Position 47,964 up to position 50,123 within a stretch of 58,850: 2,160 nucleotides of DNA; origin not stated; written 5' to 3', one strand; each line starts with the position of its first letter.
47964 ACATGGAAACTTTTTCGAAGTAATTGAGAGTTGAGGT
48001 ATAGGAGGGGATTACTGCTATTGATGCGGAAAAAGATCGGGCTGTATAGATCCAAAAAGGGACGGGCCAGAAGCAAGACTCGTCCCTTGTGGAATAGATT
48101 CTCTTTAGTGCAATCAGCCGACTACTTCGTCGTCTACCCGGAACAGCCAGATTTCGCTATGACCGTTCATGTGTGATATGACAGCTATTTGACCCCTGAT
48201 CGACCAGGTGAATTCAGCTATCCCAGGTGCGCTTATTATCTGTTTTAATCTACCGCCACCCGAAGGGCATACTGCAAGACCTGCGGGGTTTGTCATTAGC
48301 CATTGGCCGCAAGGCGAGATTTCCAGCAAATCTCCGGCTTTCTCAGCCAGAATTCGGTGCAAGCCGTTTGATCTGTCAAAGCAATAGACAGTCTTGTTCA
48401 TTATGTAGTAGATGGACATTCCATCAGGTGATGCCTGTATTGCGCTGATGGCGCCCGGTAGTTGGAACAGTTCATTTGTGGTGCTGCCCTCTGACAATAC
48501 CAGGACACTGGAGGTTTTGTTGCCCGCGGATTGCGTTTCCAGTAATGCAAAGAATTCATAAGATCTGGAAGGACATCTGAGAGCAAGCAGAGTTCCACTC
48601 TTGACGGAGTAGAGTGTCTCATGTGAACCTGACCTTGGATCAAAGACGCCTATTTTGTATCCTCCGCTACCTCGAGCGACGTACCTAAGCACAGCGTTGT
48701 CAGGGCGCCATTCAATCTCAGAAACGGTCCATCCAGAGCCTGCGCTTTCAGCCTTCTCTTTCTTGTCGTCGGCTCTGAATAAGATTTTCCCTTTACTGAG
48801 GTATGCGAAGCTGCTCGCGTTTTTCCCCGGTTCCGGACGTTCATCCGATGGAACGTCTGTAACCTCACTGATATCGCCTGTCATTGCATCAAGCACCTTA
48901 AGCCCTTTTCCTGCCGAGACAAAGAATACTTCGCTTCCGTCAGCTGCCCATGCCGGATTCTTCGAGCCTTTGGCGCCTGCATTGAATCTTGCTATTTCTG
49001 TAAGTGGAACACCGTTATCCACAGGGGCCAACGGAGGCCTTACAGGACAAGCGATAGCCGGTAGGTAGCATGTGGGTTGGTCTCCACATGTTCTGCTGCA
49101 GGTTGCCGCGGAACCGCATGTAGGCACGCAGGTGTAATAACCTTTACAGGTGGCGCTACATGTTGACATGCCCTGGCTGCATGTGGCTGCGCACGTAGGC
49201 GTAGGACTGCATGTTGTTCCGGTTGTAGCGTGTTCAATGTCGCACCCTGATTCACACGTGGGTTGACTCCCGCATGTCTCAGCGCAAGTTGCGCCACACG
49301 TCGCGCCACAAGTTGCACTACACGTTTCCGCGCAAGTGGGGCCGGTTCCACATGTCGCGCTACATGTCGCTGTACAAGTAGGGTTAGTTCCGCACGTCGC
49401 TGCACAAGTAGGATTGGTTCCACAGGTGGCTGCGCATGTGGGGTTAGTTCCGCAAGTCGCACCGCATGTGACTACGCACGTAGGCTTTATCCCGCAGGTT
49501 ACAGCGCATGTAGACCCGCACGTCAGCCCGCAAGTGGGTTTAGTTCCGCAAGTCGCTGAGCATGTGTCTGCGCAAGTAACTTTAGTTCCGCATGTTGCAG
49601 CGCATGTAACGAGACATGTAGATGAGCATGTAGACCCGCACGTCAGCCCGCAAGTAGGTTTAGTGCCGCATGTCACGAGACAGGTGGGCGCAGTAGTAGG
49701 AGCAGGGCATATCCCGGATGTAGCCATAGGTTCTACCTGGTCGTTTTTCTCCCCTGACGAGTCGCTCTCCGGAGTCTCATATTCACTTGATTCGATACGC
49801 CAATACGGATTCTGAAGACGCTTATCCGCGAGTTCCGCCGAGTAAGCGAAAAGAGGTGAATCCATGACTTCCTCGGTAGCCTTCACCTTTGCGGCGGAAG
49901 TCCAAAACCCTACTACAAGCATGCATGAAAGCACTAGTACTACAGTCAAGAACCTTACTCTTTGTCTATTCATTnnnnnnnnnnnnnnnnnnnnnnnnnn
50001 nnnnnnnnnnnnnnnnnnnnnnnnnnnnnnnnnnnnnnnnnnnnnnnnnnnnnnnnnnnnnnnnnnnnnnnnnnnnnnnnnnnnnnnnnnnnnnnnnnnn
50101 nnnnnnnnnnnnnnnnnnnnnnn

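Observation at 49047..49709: Extreme Thr-Cys ladder: about 45 cysteines in ~220 residues, nearly all as xxTC or GTxPTC units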

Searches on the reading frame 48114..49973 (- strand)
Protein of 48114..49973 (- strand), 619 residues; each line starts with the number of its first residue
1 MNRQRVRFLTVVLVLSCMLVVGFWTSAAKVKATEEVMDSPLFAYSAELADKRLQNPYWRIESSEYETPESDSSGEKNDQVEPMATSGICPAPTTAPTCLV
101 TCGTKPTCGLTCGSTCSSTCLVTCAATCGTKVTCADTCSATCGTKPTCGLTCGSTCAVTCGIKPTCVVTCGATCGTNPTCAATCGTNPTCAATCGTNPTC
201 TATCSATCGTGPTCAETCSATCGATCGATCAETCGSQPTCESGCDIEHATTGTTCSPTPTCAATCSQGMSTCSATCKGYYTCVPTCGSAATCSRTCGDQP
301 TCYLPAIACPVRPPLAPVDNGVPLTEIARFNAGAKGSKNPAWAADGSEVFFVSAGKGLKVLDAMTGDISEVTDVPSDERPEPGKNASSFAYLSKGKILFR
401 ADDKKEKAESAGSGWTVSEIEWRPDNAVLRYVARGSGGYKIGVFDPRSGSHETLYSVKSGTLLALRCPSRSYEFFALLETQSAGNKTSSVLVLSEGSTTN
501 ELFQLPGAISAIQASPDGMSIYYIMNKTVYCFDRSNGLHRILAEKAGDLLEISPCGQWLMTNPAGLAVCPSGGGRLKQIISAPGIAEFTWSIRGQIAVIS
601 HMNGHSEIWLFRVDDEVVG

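Call 5: search_protein_families(library=pfam, proteins=[window:48114-49973:-], max_evalue=1)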
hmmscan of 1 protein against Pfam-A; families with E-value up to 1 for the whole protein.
window:48114-49973:- (619 aa): 0 families

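Call 6: search_protein_families(library=ncbifam, proteins=[window:48114-49973:-], max_evalue=1)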
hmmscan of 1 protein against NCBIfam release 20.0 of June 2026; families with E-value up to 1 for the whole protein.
window:48114-49973:- (619 aa): 2 families
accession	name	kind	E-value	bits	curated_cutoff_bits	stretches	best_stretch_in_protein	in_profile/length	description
TIGR02800.1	propeller_TolB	equivalog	0.0097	14.9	343.15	0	338-376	369-407/418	Tol-Pal system beta propeller repeat protein TolB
NF033523.0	lasso_peptidase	equivalog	0.016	14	400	0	392-452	65-125/638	Atxe2 family lasso peptide isopeptidase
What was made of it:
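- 48117..49016 (-): C-terminal domain of about 300 aa, probably a TolB/PD40-type beta-propeller. TIGR02800 E 0.0097 (call 6).
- Closest known: NCBIfam TIGR04114 / Pfam PF27846 'tSAM_targ_Cxxx'. Different: The window protein does not reach either model (call 6).
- The window protein gives no hit to these models even at E <= 1 (call 6).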

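Call 10: find_homologous_proteins(query=window:48114-49973:-, max_evalue=0.001)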
Query window:48114-49973:- (619 aa): 13 proteins with E <= 0.001 among 8000 candidates.
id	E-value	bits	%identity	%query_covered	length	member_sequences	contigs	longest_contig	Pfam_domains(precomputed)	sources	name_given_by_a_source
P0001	0.0e+0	1411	100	100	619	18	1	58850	-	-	-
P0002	0.0e+0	1239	93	94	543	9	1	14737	-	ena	-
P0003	8.9e-230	782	76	58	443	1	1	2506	-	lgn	-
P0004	5.1e-13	66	38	33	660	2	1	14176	PF04122.18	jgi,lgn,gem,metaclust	metaclust:\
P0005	5.8e-13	66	38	45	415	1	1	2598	PF27846.1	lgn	-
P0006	1.2e-12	65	52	15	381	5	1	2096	-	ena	-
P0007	5.1e-12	63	39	40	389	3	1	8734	PF27846.1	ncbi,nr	ncbi:MAG TPA: hypothetical protein VN455_04160 [Methanotrichaceae archaeon]|nr:hypothetical protein 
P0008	1.1e-7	49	33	44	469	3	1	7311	PF27846.1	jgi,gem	-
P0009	1.1e-7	49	51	28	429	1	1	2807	PF27846.1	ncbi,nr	ncbi:Uncharacterised protein [uncultured archaeon]|nr:Uncharacterised protein [uncultured archaeon]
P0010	8.8e-7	46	44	36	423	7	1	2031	PF27846.1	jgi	-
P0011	1.7e-5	41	38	18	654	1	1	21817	PF04122.18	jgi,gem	-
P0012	1.8e-5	41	33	37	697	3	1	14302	PF04122.18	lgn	-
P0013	6.4e-5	40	33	33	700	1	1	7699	PF20773.6,PF04122.18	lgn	-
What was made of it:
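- On TIGR04114 / PF27846 'tSAM_targ_Cxxx' Cys-rich repeat: The precomputed Pfam field for its cluster is '-' (call 10).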

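Call 12: search_protein_families(library=pfam, proteins=[P0004, P0005, P0006, P0007, P0008, P0009, P0011, P0012, P0013], max_evalue=0.01)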
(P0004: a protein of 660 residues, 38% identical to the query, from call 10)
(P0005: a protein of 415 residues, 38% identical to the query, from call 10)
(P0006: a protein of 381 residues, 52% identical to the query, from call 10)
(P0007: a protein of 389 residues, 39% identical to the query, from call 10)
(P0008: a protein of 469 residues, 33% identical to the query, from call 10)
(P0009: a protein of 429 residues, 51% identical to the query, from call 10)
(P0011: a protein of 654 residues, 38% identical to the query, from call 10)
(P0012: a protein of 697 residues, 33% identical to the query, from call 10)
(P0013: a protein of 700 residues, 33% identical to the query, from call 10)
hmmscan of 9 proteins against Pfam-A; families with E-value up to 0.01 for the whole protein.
P0004 (660 aa): 2 families
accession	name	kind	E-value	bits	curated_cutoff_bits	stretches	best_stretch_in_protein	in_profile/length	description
PF04122.17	CW_binding_2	-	1.9e-51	172.9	24.9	3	352-439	2-73/73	Cell wall binding domain 2 (CWB2)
PF04151.21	PPC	-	0.00043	21.5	25.9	1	254-324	3-68/70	Bacterial pre-peptidase C-terminal domain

P0005 (415 aa): 0 families

P0006 (381 aa): 1 family
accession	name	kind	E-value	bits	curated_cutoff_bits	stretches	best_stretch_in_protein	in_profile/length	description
PF13385.13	Laminin_G_3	-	0.00055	20.5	27.6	1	151-256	32-140/151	Concanavalin A-like lectin/glucanases superfamily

P0007 (389 aa): 0 families

P0008 (469 aa): 0 families

P0009 (429 aa): 0 families

P0011 (654 aa): 2 families
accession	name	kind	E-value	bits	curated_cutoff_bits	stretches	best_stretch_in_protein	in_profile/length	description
PF04122.17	CW_binding_2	-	1.2e-45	154.3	24.9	3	552-644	1-72/73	Cell wall binding domain 2 (CWB2)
PF20773.4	InhA-like_MAM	-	0.00011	22.3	26.9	1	369-415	53-99/191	Immune inhibitor A-like, MAM domain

P0012 (697 aa): 2 families
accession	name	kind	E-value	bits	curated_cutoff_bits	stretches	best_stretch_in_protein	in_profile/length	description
PF04122.17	CW_binding_2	-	5.3e-53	177.9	24.9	3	493-583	1-73/73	Cell wall binding domain 2 (CWB2)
PF20773.4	InhA-like_MAM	-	0.0014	18.6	26.9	0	282-388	57-172/191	Immune inhibitor A-like, MAM domain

P0013 (700 aa): 2 families
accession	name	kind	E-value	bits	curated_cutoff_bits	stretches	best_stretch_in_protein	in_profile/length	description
PF04122.17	CW_binding_2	-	2.2e-52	175.9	24.9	3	495-584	1-72/73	Cell wall binding domain 2 (CWB2)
PF20773.4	InhA-like_MAM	-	1.3e-06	28.6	26.9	1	332-390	115-172/191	Immune inhibitor A-like, MAM domain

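Call 16: find_encoding_contigs(protein=P0007, flank=8000, max_places=3)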
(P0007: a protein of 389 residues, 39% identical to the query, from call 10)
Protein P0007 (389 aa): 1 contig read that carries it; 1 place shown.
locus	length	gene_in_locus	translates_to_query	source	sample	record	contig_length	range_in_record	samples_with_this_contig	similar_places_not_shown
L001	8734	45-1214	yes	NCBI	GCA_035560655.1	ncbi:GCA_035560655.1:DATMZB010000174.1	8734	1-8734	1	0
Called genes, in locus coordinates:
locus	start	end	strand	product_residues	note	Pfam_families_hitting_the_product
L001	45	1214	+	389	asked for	PF27846:tSAM_targ_Cxxx_rpt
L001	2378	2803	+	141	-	-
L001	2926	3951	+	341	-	PF08240:ADH_N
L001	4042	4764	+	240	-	PF00481:PP2C, PF13672:PP2C_2, PF07228:SpoIIE (faint)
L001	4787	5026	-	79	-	PF00072:Response_reg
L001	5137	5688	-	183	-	PF19101:DUF5788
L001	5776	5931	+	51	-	-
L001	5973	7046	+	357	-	-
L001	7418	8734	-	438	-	PF02881:SRP54_N, PF20720:nSTAND3 (faint), PF00448:SRP54, PF01656:CbiA, PF02978:SRP_SPB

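Call 17: find_encoding_contigs(protein=P0004, flank=8000, max_places=3)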
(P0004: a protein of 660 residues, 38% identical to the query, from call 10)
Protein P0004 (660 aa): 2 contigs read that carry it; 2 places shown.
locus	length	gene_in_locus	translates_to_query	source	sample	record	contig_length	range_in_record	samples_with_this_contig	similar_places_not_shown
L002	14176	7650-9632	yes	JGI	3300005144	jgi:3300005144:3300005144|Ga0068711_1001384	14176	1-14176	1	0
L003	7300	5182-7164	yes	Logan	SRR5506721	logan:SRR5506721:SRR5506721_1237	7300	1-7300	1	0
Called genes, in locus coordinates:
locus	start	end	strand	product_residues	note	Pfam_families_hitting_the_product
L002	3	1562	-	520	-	?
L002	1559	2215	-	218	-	-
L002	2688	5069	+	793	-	PF09822:ABC_transp_aux (faint), PF14258:DUF4350 (weak), PF23355:IFT52_GIFT (faint), PF27016:TCAF_N (faint)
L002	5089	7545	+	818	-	PF09822:ABC_transp_aux (weak), PF14258:DUF4350, PF23355:IFT52_GIFT, PF14258:DUF4350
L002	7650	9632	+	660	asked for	PF04122:CW_binding_2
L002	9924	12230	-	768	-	PF22842:Pel9A-like_beta_helix (weak), PF02415:Chlam_PMP (faint), PF04122:CW_binding_2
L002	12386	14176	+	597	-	?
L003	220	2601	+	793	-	PF09822:ABC_transp_aux (faint), PF14258:DUF4350 (weak), PF23355:IFT52_GIFT (faint), PF27016:TCAF_N (faint)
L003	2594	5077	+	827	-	PF09822:ABC_transp_aux (weak), PF14258:DUF4350, PF23355:IFT52_GIFT, PF14258:DUF4350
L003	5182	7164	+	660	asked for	PF04122:CW_binding_2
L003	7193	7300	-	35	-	?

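Call 19: search_protein_families(library=ncbifam, proteins=[P0007, P0005, P0004], max_evalue=0.01)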
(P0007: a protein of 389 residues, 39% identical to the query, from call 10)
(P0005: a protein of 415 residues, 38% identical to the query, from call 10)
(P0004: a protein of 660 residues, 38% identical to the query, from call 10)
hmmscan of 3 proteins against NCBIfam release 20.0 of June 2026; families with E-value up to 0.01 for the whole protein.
P0007 (389 aa): 0 families

P0005 (415 aa): 1 family
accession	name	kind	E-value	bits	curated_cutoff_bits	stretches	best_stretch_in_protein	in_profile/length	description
TIGR04117.1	Syntroph_Cxxx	paralog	0.0062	16.6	50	0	140-184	54-97/98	Cys-Xaa-Xaa-Xaa repeat radical SAM target protein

P0004 (660 aa): 1 family
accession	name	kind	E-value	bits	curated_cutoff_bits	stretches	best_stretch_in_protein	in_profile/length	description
NF033435.1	S-layer_Clost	equivalog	1.9e-13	50.2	650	2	347-467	382-519/728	S-layer protein SlpA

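Call 20: find_encoding_contigs(protein=P0011, flank=10000, max_places=3)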
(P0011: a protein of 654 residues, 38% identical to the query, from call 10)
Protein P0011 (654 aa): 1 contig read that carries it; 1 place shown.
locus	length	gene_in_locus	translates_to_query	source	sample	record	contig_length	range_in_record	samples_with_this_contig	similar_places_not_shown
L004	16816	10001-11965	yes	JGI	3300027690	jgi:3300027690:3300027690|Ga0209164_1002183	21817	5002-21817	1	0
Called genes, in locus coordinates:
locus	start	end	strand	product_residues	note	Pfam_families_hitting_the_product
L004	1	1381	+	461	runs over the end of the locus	PF07602:DUF1565 (faint), PF22842:Pel9A-like_beta_helix, PF05048:NosD (faint), PF13229:Beta_helix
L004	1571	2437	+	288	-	PF00258:Flavodoxin_1 (weak), PF12641:Flavodoxin_3 (weak), PF12724:Flavodoxin_5 (weak), PF12838:Fer4_7 (faint), PF13183:Fer4_8 (faint), PF13534:Fer4_17 (faint), PF13237:Fer4_10, PF13187:Fer4_9 (weak), +2 more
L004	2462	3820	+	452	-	PF00202:Aminotran_3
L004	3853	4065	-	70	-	-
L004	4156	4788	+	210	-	PF00583:Acetyltransf_1, PF13673:Acetyltransf_10 (weak), PF13508:Acetyltransf_7 (weak)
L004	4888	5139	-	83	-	-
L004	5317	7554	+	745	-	PF09822:ABC_transp_aux (faint), PF14258:DUF4350 (weak), PF23355:IFT52_GIFT (faint)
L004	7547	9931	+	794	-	PF14258:DUF4350 (weak), PF09822:ABC_transp_aux (faint), PF23355:IFT52_GIFT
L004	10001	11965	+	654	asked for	PF04122:CW_binding_2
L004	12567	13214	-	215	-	PF07947:YhhN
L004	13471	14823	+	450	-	PF00801:PKD, PF18911:PKD_4, PF22352:K319L-like_PKD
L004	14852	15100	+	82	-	-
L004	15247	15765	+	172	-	PF13527:Acetyltransf_9 (faint), PF00583:Acetyltransf_1, PF13508:Acetyltransf_7 (weak)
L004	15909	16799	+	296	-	-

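Call 21: find_encoding_contigs(protein=P0012, flank=10000, max_places=3)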
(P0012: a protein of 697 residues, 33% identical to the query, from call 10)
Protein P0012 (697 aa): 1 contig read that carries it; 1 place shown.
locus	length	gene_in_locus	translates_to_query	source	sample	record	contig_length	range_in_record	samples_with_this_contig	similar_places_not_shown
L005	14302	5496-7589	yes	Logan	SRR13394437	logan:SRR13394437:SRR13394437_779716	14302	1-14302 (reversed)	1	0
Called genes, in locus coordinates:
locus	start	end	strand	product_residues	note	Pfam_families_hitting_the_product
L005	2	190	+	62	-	?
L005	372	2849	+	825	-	PF09822:ABC_transp_aux (faint), PF14258:DUF4350, PF23355:IFT52_GIFT (weak), PF27016:TCAF_N (faint)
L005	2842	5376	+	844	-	PF09822:ABC_transp_aux (faint), PF23355:IFT52_GIFT, PF14258:DUF4350 (weak)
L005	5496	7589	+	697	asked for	PF04122:CW_binding_2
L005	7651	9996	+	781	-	PF13229:Beta_helix, PF04122:CW_binding_2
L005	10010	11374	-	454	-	PF00149:Metallophos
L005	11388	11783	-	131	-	-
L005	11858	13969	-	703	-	PF13549:ATP-grasp_5, PF02629:CoA_binding, PF13380:CoA_binding_2, PF13607:Succ_CoA_lig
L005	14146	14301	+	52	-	?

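Call 22: find_encoding_contigs(protein=P0008, flank=10000, max_places=3)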
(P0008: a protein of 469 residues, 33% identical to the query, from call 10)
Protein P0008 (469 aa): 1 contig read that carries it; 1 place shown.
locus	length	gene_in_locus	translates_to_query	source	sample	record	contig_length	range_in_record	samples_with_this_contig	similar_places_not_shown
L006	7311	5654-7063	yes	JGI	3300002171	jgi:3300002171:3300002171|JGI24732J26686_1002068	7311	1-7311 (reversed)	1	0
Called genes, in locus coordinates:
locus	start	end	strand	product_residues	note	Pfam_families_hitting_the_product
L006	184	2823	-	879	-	PF14258:DUF4350 (faint), PF09822:ABC_transp_aux (faint), PF23355:IFT52_GIFT (weak)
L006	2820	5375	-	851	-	PF09822:ABC_transp_aux (weak), PF14258:DUF4350 (weak), PF27016:TCAF_N (faint), PF14258:DUF4350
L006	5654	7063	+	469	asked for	PF27846:tSAM_targ_Cxxx_rpt (faint)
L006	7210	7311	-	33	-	?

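Call 54: predict_structure(alignment_id=A3)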
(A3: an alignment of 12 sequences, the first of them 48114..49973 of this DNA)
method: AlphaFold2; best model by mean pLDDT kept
length: 619 residues; sequences in the alignment: 12
mean_pLDDT: 34.0   pTM: 0.21
mean pLDDT of the five models: 34.0, 30.6, 30.2, 29.5, 28.8
residues with pLDDT >= 90: 0; 70-90: 6; 50-70: 13; < 50: 600
segments of 3 or more residues with pLDDT < 50: 22-619
pLDDT, mean of each block of 10 residues (from residue 1): 61 70 41 30 34 32 26 24 22 26 32 33 33 35 35 29 25 31 36 40 41 37 39 38 34 29 32 35 36 36 24 22 27 28 27 28 28 29 28 27 27 32 33 33 29 28 36 40 37 39 43 42 45 39 33 33 32 34 35 44 42 32
secondary structure, 60 per line:
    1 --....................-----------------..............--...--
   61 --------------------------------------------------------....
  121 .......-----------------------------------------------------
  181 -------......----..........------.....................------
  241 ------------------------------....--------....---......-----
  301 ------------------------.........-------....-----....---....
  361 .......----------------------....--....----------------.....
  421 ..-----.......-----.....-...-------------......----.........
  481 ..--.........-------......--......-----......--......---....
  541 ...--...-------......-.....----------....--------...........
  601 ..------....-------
elements in order: H3-22 H40-53 H117-127 H188-193 H198-207 H214-234 H271-274 H283-286 H290-295 H325-333 E341-344 E350-353 H357-367 E390-393 E396-399 E416-422 E428-434 E440-444 E462-467 E472-482 E485-493 E501-506 E509-514 E520-525 E528-533 E537-543 H556-561 H563-567 E578-581 H590-602 E609-612
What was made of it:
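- On TolB/PD40 beta-propeller (C-terminal domain): The AlphaFold2 model is too poor to judge (call 54).
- AlphaFold2 of the client was uninformative (pLDDT 34; call 54).
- Tried and rejected: AlphaFold2 of the full client with a 12-sequence alignment gave pLDDT 34 and pTM 0.21, so no fold can be inferred for the ladder or the C-terminal domain (call 54).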

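Call 62: search_protein_families(library=pfam, proteins=[L006:4400-5375:-, L006:1800-2823:-, L005:372-1300:+, L005:2842-3850:+], max_evalue=10)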
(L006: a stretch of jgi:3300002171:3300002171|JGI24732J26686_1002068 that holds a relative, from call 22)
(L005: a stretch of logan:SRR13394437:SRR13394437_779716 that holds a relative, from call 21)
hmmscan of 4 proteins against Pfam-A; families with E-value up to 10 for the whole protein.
L006:4400-5375:- (325 aa): 0 families

L006:1800-2823:- (341 aa): 3 families
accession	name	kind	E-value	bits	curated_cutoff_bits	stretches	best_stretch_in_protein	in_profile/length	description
PF17159.10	MASE3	-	0.011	15.8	31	1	187-294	25-118/226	Membrane-associated sensor domain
PF13567.11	DUF4131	-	2.5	8.2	31.6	2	244-300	5-50/165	Domain of unknown function (DUF4131)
PF19992.4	DUF6427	-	4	7.1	25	1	175-260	126-209/301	Family of unknown function (DUF6427)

L005:372-1300:+ (309 aa): 0 families

L005:2842-3850:+ (336 aa): 3 families
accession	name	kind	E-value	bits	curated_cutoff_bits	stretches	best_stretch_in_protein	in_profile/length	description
PF20394.4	DUF6688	-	0.14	12.2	26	1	152-259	47-155/248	DUF6688 N-terminal domain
PF08285.16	DPM3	-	1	10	25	1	3-61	16-74/90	Dolichol-phosphate mannosyltransferase subunit 3 (DPM3)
PF19845.4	DUF6320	-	4.5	7.5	29.9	1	174-233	113-171/186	Family of unknown function (DUF6320)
